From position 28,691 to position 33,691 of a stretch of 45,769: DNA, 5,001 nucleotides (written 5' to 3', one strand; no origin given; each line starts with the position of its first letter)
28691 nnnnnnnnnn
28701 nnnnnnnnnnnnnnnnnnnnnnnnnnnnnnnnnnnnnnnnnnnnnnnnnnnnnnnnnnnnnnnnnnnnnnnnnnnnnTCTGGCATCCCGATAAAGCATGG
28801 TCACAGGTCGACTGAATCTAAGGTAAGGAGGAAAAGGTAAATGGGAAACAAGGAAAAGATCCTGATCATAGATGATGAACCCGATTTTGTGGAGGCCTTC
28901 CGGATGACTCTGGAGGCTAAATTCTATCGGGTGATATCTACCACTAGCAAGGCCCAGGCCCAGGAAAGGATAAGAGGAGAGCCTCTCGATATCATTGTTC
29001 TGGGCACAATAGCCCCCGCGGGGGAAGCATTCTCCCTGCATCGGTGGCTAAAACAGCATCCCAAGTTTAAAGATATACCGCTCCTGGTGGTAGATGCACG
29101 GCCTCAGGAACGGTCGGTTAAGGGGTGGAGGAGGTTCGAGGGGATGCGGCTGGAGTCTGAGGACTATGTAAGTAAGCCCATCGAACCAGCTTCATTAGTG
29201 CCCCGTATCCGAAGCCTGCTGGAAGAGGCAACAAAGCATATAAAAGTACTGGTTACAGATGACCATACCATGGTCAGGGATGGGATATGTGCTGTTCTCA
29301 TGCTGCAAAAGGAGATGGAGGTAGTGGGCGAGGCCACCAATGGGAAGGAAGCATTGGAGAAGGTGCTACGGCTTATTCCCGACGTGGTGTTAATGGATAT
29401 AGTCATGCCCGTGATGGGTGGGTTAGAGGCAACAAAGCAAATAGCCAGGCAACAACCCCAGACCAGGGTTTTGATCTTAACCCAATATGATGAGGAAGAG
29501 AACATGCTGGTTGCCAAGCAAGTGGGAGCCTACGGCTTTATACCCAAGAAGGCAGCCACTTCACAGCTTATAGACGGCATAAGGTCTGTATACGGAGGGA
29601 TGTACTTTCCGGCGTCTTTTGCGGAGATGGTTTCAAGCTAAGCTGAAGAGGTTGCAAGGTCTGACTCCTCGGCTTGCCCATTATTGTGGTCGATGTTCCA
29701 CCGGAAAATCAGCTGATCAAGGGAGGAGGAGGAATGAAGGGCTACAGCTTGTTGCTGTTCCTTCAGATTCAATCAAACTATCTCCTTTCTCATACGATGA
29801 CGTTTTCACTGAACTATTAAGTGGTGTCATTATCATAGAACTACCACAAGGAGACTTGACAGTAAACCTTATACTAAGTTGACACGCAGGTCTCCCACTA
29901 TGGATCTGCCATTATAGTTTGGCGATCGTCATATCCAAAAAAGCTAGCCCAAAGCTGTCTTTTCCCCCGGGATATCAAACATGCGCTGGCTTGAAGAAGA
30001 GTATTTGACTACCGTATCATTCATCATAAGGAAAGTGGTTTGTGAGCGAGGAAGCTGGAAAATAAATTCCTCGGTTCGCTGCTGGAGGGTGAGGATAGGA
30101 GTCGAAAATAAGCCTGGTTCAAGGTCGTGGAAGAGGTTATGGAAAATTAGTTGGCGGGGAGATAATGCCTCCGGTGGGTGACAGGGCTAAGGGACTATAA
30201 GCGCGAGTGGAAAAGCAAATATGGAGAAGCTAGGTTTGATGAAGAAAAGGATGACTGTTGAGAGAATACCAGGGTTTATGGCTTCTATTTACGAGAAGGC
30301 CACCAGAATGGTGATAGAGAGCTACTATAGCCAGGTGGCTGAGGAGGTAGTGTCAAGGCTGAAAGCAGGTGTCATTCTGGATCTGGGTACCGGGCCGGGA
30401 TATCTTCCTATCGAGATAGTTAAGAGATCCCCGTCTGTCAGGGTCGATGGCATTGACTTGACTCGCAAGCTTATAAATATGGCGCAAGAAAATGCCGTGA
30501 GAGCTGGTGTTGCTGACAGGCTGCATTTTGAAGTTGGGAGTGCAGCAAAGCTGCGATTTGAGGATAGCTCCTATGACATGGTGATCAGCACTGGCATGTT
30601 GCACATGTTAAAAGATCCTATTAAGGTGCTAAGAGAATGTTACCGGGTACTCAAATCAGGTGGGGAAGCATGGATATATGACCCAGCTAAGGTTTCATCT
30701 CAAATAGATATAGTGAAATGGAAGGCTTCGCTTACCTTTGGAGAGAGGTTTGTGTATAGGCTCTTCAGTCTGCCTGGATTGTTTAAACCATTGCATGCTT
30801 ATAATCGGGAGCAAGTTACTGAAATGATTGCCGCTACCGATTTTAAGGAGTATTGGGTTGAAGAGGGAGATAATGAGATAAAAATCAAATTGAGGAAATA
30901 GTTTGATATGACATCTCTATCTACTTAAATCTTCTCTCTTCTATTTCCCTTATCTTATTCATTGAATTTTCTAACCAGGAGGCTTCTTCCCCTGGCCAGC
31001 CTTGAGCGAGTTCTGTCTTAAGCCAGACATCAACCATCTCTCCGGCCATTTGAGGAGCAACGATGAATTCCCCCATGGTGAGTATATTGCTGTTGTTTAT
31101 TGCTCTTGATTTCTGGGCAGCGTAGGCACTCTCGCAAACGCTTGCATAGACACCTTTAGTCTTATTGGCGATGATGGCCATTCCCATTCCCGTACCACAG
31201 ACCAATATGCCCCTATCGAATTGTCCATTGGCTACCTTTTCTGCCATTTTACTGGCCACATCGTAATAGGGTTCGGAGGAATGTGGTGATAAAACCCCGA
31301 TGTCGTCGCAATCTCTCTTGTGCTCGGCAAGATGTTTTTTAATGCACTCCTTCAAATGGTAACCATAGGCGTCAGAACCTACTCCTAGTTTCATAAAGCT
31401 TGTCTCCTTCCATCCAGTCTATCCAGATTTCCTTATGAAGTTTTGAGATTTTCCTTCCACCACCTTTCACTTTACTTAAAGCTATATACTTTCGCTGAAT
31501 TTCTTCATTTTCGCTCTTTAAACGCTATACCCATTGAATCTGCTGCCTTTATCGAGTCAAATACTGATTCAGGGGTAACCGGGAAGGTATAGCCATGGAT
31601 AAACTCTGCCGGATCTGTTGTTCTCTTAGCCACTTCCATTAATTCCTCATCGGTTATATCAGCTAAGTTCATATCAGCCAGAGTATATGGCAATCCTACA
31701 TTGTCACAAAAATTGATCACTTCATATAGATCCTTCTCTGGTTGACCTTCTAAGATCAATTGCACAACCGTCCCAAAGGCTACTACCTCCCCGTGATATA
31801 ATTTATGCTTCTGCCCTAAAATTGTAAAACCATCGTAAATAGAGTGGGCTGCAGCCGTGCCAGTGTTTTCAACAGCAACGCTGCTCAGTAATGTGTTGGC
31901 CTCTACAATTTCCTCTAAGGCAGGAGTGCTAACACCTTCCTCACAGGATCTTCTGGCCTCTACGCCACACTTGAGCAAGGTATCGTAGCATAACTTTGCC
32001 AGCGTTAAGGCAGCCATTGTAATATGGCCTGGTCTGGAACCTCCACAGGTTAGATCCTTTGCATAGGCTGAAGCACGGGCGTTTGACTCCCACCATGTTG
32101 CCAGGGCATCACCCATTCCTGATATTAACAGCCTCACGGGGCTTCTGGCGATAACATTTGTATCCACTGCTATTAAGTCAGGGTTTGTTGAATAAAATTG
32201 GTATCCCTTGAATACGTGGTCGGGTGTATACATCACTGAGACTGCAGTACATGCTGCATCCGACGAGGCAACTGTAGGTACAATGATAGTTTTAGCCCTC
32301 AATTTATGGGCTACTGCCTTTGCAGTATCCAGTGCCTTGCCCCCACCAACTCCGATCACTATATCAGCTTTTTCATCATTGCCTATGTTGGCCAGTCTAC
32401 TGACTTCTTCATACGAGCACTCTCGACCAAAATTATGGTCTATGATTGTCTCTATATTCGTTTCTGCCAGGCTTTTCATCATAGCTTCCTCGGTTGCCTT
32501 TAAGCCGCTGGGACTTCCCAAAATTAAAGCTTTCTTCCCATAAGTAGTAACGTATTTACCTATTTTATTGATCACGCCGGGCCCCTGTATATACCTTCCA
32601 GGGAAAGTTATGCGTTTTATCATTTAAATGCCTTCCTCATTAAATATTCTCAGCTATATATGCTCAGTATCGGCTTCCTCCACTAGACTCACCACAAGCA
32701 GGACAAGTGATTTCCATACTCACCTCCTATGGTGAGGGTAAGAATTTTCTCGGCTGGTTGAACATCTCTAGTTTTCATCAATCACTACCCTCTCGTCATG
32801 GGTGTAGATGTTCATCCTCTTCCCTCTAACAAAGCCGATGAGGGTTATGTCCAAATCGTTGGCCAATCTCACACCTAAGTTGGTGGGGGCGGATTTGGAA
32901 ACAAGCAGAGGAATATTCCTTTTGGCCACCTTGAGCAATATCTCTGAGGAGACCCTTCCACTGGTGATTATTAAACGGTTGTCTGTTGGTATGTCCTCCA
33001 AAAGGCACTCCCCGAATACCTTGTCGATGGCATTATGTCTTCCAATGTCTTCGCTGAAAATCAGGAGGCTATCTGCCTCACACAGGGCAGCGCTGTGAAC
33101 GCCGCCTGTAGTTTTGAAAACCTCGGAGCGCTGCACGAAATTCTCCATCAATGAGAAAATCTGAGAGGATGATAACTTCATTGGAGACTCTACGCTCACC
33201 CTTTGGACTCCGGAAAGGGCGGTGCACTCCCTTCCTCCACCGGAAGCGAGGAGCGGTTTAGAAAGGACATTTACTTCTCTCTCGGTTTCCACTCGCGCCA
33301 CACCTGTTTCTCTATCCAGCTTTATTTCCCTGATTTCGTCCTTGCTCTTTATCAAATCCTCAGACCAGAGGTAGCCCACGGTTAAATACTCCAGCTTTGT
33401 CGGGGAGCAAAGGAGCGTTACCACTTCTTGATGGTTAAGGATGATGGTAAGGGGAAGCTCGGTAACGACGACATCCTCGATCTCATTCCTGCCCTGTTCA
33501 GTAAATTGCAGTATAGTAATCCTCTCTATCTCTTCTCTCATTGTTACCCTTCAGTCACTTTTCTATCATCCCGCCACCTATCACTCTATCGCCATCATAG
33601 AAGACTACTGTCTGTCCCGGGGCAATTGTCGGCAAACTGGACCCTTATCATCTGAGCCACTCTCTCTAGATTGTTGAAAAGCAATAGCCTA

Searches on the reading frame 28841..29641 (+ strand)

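Call 26: search_protein_families(library=pfam, proteins=[window:28841-29641:+], max_evalue=0.000001)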
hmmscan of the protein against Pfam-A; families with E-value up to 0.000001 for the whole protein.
window:28841-29641:+ (266 aa): 1 family
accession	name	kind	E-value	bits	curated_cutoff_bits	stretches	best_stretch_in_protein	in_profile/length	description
PF00072.30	Response_reg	-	9e-39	132.5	30.2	2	136-247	1-110/111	Response regulator receiver domain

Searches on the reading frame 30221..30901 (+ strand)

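Call 26: search_protein_families(library=pfam, proteins=[window:30221-30901:+], max_evalue=0.000001)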
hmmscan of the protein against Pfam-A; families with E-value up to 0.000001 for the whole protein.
window:30221-30901:+ (226 aa): 8 families
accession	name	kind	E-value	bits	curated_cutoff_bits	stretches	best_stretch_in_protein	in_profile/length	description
PF13649.12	Methyltransf_25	-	1.9e-21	77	27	1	52-148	1-97/97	Methyltransferase domain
PF13847.12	Methyltransf_31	-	2.1e-21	76.6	27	1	49-169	4-126/145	Methyltransferase domain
PF08241.18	Methyltransf_11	-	4.9e-21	75.6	21.2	1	53-151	1-94/95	Methyltransferase domain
PF01209.24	Ubie_methyltran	-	4.8e-15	56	20.1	1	36-159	35-158/233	ubiE/COQ5 methyltransferase family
PF08242.18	Methyltransf_12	-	8.6e-15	55.7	30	1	53-148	1-96/98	Methyltransferase domain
PF13489.12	Methyltransf_23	-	1.8e-12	47.7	27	1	47-183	21-149/164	Methyltransferase domain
PF05175.20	MTS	-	4.2e-09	36.7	23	1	46-152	29-138/170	Methyltransferase small domain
PF01170.24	UPF0020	-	3.9e-07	30.4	22.3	1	72-123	76-127/197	RMKL-like, methyltransferase domain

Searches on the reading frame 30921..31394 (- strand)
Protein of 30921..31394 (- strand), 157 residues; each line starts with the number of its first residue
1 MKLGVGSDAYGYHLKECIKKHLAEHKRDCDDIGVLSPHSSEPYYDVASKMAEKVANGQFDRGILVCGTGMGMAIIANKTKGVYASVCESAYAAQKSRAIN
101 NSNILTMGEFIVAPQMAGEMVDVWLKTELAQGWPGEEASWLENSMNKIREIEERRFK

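Call 26: search_protein_families(library=pfam, proteins=[window:30921-31394:-], max_evalue=0.000001)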
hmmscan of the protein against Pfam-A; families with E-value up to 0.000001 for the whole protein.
window:30921-31394:- (157 aa): 1 family
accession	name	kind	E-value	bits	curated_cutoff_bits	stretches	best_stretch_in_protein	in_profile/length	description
PF02502.23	LacAB_rpiB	-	1e-40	139.3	24.7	1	4-132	2-129/138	Ribose/Galactose Isomerase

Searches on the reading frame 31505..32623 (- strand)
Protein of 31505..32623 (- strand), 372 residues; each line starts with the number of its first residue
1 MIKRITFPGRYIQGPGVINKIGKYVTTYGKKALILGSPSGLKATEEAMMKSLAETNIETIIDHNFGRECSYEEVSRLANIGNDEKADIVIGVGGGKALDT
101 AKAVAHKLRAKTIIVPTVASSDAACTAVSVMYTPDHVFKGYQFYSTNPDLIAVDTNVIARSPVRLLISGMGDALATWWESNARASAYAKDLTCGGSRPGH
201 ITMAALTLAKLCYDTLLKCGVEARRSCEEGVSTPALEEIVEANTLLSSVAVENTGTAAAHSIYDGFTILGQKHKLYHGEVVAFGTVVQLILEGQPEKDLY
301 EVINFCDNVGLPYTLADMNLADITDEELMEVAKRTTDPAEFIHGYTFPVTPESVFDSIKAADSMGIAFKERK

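Call 26: search_protein_families(library=pfam, proteins=[window:31505-32623:-], max_evalue=0.000001)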
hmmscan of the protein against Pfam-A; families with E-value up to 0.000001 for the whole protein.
window:31505-32623:- (372 aa): 2 families
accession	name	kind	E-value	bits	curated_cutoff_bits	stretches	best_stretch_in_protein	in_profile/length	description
PF00465.25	Fe-ADH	-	2.8e-31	108.8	31.3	1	8-155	1-168/168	Iron-containing alcohol dehydrogenase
PF13685.12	Fe-ADH_2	-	2.8e-19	70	28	1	14-162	3-149/149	Iron-containing alcohol dehydrogenase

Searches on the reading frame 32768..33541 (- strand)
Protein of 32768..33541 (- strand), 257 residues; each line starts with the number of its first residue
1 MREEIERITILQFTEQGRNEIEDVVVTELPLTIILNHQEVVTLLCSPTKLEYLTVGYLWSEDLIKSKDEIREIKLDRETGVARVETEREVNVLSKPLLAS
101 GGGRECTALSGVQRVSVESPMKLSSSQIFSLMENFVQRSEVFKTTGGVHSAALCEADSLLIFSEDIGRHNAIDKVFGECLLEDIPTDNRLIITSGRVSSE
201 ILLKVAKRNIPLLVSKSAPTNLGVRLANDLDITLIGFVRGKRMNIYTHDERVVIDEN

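Call 26: search_protein_families(library=pfam, proteins=[window:32768-33541:-], max_evalue=0.000001)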
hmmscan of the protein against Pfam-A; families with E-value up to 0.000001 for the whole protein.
window:32768-33541:- (257 aa): 1 family
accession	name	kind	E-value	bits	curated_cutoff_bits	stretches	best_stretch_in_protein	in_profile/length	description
PF02634.21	FdhD-NarQ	-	1.3e-75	254.6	27.2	1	26-252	1-236/237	FdhD/NarQ family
